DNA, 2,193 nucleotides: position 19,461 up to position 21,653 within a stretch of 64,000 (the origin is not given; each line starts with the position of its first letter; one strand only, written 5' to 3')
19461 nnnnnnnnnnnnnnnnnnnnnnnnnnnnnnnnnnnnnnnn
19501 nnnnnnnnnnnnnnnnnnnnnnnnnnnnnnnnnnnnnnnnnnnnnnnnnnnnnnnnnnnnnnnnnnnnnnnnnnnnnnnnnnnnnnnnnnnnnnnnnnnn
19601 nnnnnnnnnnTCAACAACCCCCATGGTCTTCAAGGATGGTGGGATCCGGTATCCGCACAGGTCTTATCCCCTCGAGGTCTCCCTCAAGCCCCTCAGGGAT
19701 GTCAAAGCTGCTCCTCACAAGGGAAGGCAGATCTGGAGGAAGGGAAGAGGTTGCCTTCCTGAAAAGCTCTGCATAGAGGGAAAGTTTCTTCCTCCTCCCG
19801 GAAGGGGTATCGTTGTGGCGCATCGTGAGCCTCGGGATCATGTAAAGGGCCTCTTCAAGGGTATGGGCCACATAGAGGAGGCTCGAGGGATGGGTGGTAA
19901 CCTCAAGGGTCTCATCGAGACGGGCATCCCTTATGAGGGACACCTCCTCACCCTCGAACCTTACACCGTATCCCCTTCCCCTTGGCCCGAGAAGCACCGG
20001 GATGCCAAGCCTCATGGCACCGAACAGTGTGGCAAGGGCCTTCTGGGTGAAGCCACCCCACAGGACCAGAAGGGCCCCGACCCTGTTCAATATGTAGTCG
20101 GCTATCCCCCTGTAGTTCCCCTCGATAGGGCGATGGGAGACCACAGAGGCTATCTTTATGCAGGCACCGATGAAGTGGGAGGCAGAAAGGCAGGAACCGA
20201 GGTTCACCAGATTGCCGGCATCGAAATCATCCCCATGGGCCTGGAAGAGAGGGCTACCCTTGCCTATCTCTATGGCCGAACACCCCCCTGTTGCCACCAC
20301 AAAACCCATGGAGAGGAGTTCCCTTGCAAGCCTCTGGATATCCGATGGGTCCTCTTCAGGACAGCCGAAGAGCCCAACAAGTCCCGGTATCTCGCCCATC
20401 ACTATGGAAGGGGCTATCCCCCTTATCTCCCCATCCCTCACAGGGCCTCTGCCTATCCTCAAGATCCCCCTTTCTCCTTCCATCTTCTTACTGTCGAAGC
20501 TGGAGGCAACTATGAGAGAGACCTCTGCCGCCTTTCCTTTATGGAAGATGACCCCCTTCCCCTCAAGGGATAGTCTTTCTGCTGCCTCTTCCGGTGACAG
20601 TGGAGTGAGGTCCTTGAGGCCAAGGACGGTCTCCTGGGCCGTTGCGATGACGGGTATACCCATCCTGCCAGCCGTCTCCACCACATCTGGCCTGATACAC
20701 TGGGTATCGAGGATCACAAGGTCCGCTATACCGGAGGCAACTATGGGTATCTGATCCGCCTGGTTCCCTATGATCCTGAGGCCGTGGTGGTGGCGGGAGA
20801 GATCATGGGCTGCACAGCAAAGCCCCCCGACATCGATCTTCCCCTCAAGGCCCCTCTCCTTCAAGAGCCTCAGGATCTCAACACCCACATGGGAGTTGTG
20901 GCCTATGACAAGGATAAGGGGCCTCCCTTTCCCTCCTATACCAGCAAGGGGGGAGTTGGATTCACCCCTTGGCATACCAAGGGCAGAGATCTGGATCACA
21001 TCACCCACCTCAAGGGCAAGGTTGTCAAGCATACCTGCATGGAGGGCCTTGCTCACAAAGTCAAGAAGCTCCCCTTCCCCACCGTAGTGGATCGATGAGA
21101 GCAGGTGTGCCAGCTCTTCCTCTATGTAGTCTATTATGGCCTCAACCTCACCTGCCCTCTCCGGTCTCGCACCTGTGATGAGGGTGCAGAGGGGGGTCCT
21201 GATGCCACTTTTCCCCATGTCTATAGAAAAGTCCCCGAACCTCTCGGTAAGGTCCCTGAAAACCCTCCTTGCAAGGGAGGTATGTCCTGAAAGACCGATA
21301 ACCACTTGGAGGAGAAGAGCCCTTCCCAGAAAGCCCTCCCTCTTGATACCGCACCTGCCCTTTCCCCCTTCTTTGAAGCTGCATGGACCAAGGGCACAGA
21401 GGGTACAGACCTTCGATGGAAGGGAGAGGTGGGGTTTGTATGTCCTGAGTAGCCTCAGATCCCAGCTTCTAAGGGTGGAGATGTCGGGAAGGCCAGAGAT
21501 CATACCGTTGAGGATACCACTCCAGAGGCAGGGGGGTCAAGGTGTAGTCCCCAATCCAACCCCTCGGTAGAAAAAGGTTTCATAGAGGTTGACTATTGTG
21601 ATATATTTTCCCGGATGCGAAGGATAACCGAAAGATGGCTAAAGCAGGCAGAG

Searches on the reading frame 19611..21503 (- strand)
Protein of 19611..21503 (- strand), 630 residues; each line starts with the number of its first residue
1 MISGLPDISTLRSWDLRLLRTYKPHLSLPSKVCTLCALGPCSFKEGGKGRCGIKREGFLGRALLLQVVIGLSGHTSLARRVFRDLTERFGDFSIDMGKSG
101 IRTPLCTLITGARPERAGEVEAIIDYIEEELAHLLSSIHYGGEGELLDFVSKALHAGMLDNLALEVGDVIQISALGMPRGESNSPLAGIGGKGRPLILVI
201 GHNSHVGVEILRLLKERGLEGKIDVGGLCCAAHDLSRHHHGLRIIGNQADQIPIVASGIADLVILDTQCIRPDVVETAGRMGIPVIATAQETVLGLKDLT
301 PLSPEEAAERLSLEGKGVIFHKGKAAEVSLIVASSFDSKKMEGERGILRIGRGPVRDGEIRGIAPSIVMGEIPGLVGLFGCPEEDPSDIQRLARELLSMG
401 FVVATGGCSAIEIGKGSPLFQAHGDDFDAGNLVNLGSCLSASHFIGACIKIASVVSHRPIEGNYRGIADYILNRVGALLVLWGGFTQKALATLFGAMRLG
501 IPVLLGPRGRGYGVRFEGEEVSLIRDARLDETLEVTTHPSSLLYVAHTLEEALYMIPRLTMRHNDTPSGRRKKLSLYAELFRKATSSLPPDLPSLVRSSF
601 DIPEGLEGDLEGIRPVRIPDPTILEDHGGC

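Call 3: search_protein_families(library=pfam, proteins=[window:19611-21503:-], max_evalue=1)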
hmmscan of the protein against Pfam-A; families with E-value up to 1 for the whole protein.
window:19611-21503:- (630 aa): 2 families
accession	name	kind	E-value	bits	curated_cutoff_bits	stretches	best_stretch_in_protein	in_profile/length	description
PF03063.25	Prismane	-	4e-46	158.2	27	2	119-511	131-484/513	Prismane/CO dehydrogenase family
PF12425.13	DUF3673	-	0.25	11.6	22.3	1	113-141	10-38/53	Protein of unknown function (DUF3673)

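Call 4: search_protein_families(library=ncbifam, proteins=[window:19611-21503:-], max_evalue=1)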
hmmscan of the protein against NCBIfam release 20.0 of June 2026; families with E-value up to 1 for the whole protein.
window:19611-21503:- (630 aa): 5 families
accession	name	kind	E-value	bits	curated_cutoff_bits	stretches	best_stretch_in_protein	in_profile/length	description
TIGR00314.1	cdhA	equivalog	1.9e-163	545.2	781.3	2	6-339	39-380/784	CO dehydrogenase/acetyl-CoA synthase complex subunit alpha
TIGR01702.1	CO_DH_cata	equivalog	2.8e-20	72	478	2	107-415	157-478/621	anaerobic carbon-monoxide dehydrogenase catalytic subunit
NF040764.1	CODH_ACS_al_bet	equivalog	3.8e-07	28.8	800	1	345-504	104-253/705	acetyl-CoA decarbonylase/synthase complex subunit alpha/beta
NF007078.0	PRK09529.1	subfamily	2.5e-06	25.9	809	1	326-504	87-259/710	bifunctional acetyl-CoA decarbonylase/synthase complex subunit alpha/beta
NF011442.0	PRK14869.1-4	equivalog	0.075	11.5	400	1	240-292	183-236/543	putative manganese-dependent inorganic diphosphatase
